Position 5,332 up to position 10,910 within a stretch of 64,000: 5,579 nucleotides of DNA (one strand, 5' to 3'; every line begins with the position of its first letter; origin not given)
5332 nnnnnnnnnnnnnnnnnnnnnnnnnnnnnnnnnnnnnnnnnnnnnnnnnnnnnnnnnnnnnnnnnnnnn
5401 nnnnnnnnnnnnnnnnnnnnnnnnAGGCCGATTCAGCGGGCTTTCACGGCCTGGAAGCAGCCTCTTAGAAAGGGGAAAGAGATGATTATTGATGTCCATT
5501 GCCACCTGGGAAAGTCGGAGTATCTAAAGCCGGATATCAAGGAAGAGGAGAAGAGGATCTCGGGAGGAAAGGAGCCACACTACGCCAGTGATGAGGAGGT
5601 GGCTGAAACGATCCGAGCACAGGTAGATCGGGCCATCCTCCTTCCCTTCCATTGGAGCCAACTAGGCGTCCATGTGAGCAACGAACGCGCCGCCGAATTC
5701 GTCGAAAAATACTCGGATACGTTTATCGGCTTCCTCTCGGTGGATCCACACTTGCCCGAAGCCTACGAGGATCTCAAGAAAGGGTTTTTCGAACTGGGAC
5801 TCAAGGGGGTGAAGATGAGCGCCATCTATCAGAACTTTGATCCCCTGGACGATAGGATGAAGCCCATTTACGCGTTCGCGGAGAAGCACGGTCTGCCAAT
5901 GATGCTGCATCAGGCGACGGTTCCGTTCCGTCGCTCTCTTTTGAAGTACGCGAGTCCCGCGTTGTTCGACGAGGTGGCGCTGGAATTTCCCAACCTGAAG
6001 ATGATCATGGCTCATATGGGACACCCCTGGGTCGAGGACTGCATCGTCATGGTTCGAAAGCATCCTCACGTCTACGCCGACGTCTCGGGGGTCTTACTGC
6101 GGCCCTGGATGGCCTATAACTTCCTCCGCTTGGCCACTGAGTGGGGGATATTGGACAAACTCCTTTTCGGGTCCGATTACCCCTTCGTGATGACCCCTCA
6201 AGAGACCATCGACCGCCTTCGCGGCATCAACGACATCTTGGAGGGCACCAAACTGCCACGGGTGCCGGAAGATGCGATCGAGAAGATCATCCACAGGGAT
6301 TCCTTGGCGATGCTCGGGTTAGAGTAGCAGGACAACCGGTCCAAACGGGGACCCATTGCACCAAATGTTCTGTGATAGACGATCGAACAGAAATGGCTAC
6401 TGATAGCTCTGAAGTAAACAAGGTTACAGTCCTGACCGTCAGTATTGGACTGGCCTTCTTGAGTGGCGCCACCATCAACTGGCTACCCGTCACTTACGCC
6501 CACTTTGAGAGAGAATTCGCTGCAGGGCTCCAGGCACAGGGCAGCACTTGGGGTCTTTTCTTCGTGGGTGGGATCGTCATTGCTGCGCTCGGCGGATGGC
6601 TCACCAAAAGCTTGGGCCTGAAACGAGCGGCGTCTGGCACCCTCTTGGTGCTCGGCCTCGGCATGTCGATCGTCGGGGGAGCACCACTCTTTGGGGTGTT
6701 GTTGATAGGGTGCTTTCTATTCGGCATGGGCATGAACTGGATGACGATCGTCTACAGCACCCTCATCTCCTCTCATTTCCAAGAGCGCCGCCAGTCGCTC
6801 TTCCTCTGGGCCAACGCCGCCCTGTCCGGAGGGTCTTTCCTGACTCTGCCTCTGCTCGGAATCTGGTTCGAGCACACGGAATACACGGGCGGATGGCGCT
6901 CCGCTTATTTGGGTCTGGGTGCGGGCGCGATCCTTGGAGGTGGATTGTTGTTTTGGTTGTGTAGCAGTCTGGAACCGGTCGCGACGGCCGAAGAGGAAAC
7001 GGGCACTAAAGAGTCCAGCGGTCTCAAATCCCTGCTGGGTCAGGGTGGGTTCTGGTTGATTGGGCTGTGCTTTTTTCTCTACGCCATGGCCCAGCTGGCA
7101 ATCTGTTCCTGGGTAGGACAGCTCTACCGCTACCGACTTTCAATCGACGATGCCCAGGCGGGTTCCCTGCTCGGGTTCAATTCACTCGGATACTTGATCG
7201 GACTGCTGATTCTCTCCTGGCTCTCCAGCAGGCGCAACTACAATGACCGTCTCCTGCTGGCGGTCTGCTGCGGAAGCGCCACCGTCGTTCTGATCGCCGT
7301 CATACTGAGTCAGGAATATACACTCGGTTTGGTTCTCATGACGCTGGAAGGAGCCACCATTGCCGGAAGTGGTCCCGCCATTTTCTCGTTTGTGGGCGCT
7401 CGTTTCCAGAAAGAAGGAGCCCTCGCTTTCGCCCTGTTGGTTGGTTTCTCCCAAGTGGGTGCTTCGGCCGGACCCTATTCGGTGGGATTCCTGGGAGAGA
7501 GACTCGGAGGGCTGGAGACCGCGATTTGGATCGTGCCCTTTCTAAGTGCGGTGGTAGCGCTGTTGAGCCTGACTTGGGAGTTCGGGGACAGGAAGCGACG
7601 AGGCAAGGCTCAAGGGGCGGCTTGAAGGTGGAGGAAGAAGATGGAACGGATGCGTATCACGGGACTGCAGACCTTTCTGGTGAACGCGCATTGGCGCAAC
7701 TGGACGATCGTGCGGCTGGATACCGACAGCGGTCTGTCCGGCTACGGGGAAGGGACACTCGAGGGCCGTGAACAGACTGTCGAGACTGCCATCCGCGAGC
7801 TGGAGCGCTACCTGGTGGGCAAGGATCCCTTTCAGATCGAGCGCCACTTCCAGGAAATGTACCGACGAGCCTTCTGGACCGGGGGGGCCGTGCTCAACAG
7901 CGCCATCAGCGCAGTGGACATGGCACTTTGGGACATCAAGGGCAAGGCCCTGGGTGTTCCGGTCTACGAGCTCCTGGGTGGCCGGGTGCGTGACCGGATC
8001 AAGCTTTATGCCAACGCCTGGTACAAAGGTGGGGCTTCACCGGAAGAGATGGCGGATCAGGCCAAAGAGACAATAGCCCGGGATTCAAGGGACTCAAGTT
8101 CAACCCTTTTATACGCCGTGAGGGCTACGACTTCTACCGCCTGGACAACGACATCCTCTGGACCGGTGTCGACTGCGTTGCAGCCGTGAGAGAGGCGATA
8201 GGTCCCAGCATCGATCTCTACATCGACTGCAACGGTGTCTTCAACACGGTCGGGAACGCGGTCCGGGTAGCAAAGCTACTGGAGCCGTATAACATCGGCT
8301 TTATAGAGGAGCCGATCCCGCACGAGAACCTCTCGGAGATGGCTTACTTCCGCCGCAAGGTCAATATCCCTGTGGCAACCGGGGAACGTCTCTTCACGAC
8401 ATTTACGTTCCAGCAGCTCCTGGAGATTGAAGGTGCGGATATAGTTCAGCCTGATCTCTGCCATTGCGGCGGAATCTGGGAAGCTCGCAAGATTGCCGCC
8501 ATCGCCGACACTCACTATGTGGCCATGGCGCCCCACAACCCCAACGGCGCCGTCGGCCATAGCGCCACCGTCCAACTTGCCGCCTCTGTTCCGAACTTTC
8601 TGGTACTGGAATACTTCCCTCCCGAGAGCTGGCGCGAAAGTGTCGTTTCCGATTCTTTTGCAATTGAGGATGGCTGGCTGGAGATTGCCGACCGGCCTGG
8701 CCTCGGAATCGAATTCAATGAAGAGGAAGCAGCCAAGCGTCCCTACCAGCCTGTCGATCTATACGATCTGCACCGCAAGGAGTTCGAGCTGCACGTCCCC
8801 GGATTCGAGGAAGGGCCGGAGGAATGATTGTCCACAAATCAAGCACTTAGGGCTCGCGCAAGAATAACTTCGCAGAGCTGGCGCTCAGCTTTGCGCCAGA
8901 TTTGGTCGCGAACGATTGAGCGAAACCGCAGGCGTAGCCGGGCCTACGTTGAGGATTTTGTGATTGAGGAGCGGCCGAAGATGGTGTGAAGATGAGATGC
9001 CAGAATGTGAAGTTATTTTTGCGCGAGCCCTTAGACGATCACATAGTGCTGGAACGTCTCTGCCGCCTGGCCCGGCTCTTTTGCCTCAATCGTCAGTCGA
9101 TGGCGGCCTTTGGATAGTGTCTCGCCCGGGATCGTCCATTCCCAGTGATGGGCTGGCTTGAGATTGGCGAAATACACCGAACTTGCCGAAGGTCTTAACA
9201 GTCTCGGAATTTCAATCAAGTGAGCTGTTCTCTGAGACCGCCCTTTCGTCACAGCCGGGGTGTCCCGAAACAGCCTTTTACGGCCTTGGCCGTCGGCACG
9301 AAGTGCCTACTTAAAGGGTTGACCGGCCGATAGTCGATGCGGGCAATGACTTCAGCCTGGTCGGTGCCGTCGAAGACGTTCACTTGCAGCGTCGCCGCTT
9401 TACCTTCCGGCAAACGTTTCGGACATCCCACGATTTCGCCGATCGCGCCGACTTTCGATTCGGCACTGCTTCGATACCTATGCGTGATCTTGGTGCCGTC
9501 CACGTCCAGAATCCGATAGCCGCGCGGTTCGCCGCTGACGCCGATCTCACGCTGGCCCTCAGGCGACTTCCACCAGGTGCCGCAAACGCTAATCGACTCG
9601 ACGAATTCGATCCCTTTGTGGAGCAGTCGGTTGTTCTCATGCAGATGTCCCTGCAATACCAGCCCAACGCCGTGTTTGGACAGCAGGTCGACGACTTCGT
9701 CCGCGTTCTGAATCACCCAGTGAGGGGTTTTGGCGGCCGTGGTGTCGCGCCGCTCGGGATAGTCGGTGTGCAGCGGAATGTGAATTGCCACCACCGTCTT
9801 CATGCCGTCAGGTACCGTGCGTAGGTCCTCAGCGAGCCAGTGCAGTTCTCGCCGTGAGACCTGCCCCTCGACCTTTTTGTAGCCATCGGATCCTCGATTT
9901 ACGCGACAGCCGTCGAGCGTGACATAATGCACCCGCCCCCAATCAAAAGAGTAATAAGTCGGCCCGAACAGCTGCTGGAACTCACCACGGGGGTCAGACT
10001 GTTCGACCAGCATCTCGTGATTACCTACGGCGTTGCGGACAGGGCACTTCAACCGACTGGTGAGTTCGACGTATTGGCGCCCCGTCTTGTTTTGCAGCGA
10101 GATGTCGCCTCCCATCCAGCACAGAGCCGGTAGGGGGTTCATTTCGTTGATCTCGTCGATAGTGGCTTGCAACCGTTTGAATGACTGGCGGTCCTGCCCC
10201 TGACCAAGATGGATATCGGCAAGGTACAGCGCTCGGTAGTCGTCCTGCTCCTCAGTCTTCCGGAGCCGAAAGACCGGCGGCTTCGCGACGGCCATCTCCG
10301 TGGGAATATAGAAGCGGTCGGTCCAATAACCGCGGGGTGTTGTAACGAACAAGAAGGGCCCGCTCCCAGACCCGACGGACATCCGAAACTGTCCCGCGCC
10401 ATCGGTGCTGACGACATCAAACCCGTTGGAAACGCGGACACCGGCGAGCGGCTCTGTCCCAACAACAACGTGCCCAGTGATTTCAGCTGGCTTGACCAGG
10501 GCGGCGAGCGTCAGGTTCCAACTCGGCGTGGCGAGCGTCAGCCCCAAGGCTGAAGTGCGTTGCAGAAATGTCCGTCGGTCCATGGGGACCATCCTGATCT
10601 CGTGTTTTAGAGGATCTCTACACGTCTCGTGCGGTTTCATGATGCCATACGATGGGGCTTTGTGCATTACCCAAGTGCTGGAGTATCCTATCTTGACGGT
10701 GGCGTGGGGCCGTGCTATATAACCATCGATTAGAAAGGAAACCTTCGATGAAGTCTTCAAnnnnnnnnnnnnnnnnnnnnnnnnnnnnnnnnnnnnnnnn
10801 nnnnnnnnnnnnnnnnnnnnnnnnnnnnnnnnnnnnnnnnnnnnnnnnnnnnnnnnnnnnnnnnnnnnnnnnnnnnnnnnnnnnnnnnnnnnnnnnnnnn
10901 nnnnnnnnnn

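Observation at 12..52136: Three-fold GH33 sialidase expansion together with a BNR protein, a deacetylase fusion and a DHDPS-family lyase in an Acidobacteria-like genome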

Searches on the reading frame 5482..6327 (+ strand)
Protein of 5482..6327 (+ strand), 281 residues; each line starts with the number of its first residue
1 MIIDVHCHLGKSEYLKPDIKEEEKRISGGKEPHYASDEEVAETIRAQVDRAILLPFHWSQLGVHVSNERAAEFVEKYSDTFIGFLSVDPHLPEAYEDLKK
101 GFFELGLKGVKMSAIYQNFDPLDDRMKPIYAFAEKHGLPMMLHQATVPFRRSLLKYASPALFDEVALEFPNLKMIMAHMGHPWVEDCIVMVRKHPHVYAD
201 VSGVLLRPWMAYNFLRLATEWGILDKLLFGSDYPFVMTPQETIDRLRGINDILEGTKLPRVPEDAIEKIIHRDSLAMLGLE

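Call 11: search_protein_families(library=pfam, proteins=[window:5482-6327:+], max_evalue=0.001)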
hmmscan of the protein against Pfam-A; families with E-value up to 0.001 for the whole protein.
window:5482-6327:+ (281 aa): 1 family
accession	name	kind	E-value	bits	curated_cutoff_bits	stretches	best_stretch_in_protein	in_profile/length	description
PF04909.20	Amidohydro_2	-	2.3e-37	129.8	26.4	1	3-271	1-280/289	Amidohydrolase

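Call 30: search_protein_families(library=ncbifam, proteins=[window:5482-6327:+], max_evalue=0.001)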
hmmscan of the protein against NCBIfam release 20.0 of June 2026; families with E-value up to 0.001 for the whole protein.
window:5482-6327:+ (281 aa): 0 families

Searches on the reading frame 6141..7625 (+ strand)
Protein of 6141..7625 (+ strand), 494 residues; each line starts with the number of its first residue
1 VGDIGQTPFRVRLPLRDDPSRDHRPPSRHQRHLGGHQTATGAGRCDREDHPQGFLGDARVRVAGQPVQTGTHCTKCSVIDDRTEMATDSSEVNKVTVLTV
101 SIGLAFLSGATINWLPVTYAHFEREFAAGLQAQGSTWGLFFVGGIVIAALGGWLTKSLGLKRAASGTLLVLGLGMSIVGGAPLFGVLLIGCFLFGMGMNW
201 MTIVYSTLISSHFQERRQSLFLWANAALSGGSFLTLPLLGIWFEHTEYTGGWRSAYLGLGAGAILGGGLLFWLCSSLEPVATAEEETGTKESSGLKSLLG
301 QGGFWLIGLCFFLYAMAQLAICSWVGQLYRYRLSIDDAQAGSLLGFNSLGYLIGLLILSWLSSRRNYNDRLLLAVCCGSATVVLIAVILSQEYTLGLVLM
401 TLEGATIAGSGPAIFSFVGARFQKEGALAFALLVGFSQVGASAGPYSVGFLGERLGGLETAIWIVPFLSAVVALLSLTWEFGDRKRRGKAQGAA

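Call 11: search_protein_families(library=pfam, proteins=[window:6141-7625:+], max_evalue=0.001)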
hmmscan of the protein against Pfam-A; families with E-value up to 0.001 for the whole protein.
window:6141-7625:+ (494 aa): 1 family
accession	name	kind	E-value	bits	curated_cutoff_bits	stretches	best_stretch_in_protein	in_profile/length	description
PF07690.21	MFS_1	-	2.3e-32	112.7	33.4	2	104-389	4-287/347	Major Facilitator Superfamily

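Call 30: search_protein_families(library=ncbifam, proteins=[window:6141-7625:+], max_evalue=0.001)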
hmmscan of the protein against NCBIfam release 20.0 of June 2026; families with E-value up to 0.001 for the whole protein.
window:6141-7625:+ (494 aa): 4 families
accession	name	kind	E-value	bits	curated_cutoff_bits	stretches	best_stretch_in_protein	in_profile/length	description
NF002982.0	PRK03699.1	equivalog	1.9e-09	37.1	221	1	91-489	3-390/395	MFS transporter TsgA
NF007256.0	PRK09705.1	subfamily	2.9e-09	36.4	312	1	146-483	59-382/393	cyanate transporter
TIGR00895.1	2A0115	subfamily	3.7e-06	26.1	418.55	1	306-451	254-397/398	aromatic acid/H+ symport family MFS transporter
TIGR00893.1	2A0114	subfamily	8.5e-05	21.6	395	1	129-477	27-396/399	D-galactonate transporter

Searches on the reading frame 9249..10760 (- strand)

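Call 11: search_protein_families(library=pfam, proteins=[window:9249-10760:-], max_evalue=0.001)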
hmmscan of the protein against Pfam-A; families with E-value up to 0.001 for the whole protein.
window:9249-10760:- (503 aa): 3 families
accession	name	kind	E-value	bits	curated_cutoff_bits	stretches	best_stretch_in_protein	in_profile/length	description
PF16370.11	MetallophosC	-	1.4e-11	45.2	29.7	1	391-484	6-103/168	C terminal of Calcineurin-like phosphoesterase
PF16371.11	MetallophosN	-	2e-08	34.8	35.6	1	96-147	1-51/77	N terminal of Calcineurin-like phosphoesterase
PF00149.33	Metallophos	-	1.6e-07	32.4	21.5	1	176-375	2-190/191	Calcineurin-like phosphoesterase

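Call 87: search_protein_families(library=ncbifam, proteins=[window:9249-10760:-], max_evalue=0.00001)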
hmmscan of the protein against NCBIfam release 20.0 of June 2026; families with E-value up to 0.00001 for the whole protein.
window:9249-10760:- (503 aa): 1 family
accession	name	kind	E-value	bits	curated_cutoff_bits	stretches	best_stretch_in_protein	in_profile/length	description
NF050112.1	PhdiestSpdARhizob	equivalog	1.4e-07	31.5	400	1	193-387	22-211/264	2', 3'cyclic nucleotide phosphodiesterase SpdA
